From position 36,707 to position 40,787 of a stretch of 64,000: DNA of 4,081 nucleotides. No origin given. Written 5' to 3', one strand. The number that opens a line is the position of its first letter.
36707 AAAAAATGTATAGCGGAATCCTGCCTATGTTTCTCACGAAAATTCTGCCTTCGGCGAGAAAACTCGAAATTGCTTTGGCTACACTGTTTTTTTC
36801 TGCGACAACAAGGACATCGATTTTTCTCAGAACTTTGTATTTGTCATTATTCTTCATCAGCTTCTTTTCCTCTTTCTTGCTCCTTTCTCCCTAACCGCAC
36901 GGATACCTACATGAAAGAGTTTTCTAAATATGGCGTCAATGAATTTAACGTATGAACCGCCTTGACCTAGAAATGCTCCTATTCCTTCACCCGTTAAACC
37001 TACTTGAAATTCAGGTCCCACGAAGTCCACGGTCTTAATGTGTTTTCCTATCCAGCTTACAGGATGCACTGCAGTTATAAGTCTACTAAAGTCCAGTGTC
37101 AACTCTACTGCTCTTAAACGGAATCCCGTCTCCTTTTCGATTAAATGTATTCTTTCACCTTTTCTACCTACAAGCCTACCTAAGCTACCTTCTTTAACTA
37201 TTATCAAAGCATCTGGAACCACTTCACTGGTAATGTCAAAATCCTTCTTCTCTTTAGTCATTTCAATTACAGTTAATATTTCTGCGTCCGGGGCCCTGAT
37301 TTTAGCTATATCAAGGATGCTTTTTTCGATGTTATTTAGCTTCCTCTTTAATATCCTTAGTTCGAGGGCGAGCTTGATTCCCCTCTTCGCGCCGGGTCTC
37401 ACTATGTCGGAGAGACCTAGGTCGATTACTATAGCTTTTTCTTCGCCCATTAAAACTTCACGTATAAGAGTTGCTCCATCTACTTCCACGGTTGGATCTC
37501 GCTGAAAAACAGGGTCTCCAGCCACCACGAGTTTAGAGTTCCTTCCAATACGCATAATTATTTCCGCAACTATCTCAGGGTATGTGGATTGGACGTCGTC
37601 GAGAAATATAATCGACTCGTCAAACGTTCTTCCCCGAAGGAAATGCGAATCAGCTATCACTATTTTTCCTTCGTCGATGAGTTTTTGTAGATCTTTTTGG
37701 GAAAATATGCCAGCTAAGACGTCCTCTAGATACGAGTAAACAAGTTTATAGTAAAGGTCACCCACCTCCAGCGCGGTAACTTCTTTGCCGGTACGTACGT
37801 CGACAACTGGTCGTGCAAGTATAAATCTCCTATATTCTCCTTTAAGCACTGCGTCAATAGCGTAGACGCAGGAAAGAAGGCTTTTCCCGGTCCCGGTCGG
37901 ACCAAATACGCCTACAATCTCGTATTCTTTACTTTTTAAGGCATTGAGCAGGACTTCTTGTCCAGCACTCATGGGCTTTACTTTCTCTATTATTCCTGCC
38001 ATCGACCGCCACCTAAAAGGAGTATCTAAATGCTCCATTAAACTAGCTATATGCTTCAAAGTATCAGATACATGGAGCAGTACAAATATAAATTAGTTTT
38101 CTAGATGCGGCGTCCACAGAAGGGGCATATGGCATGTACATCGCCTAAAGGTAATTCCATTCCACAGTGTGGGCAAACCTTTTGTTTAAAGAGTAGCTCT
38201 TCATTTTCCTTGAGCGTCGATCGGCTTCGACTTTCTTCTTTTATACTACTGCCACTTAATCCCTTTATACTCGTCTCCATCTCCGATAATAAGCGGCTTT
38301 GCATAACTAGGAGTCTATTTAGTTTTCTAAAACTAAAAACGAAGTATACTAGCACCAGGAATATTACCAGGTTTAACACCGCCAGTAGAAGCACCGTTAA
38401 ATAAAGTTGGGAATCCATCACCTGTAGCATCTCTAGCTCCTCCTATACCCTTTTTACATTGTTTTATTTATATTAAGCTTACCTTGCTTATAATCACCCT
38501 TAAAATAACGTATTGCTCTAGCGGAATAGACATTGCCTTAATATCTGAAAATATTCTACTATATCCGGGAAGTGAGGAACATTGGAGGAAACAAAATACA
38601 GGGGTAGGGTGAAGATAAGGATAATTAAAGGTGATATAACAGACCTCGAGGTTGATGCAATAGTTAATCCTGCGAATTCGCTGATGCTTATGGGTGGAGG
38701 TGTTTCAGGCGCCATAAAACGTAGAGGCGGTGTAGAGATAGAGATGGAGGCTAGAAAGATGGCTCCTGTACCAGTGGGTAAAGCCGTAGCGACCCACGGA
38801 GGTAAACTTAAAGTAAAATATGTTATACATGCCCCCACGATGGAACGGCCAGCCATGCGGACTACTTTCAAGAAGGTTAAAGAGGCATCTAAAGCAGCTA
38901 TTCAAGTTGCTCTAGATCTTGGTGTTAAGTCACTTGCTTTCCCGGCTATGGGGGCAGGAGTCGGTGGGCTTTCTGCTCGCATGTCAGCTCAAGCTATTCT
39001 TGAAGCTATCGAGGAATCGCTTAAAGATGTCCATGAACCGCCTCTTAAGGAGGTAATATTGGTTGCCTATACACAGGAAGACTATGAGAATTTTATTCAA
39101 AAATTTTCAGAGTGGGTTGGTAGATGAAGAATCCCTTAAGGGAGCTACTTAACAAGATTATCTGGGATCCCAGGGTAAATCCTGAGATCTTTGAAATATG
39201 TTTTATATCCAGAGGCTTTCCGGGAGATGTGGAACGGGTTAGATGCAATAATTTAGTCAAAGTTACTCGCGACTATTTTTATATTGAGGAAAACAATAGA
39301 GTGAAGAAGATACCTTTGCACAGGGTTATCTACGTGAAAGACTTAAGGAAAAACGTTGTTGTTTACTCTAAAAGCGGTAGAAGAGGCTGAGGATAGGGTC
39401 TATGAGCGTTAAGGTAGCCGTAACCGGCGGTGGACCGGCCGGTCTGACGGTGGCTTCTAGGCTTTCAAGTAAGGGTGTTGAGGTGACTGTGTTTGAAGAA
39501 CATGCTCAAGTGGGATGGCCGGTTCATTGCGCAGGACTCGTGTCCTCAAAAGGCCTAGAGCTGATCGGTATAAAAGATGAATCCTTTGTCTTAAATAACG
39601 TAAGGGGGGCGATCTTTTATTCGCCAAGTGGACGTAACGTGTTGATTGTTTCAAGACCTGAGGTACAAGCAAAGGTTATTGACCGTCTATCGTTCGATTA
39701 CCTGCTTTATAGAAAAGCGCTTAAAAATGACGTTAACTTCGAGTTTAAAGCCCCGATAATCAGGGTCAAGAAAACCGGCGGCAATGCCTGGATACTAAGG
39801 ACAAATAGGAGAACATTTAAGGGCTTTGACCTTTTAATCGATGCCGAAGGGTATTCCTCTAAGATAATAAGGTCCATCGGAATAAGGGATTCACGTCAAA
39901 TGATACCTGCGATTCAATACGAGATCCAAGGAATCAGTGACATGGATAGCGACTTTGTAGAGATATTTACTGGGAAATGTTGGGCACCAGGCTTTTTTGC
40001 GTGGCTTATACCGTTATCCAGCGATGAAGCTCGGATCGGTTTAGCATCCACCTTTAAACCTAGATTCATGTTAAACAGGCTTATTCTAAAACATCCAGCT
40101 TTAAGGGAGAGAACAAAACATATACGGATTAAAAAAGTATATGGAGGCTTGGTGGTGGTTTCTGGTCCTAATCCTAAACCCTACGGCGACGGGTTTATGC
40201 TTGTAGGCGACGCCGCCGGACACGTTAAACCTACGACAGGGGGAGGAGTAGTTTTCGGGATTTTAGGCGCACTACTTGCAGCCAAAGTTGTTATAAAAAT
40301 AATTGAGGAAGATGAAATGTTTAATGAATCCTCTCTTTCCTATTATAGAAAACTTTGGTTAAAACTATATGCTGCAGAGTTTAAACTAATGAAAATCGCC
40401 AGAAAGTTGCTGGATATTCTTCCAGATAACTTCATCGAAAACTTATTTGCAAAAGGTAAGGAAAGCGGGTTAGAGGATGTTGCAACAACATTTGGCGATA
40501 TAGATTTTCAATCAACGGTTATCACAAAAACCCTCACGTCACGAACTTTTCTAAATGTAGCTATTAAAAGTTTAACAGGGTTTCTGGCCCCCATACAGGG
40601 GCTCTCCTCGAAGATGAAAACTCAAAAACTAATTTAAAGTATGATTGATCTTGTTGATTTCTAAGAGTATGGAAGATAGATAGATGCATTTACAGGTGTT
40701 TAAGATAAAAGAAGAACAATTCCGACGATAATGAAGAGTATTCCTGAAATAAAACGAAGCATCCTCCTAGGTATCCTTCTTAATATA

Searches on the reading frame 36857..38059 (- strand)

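Call 14: search_protein_families(library=pfam, proteins=[window:36857-38059:-], max_evalue=0.001)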
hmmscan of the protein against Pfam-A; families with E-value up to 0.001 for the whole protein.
window:36857-38059:- (400 aa): 3 families
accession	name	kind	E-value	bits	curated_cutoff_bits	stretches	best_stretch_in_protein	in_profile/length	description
PF02562.22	PhoH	-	9.5e-53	179.2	27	1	26-232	1-204/205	PhoH-like protein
PF13184.12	KH_5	-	0.00018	22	27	0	284-329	5-56/69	NusA-like KH domain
PF07650.23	KH_2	-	0.00039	20.6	22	0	268-317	12-60/78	KH domain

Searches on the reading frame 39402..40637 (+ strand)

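Call 14: search_protein_families(library=pfam, proteins=[window:39402-40637:+], max_evalue=0.001)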
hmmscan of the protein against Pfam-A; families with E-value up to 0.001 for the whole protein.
window:39402-40637:+ (411 aa): 10 families
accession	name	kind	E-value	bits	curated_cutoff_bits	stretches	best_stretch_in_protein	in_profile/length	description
PF05834.18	Lycopene_cycl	-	4.7e-09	36.2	23.4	1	5-368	2-346/380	Lycopene cyclase protein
PF01266.30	DAO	-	1.1e-07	32.1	27.9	1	4-39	1-36/353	FAD dependent oxidoreductase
PF01494.25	FAD_binding_3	-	2.2e-07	30.9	22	1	3-36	2-35/349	FAD binding domain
PF13450.12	NAD_binding_8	-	1.1e-06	29.2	21.9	1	8-38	2-32/68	NAD(P)-binding Rossmann-like domain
PF03486.20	HI0933_like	-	7.7e-06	26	50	1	4-45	2-43/244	HI0933-like protein Rossmann domain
PF22578.2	GGR_cat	-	2.3e-05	24.6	27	1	169-216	4-50/88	Geranylgeranyl reductase catalytic domain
PF04820.20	Trp_halogenase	-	6.5e-05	22.4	21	0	93-285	155-342/458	Tryptophan halogenase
PF07992.20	Pyr_redox_2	-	8.8e-05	22.5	26.1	1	4-51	2-45/291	Pyridine nucleotide-disulphide oxidoreductase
PF01946.23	Thi4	-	0.00023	20.9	26.2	1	3-92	18-103/235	Thi4 family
PF00070.33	Pyr_redox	-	0.00028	21.8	22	0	4-37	1-34/82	Pyridine nucleotide-disulphide oxidoreductase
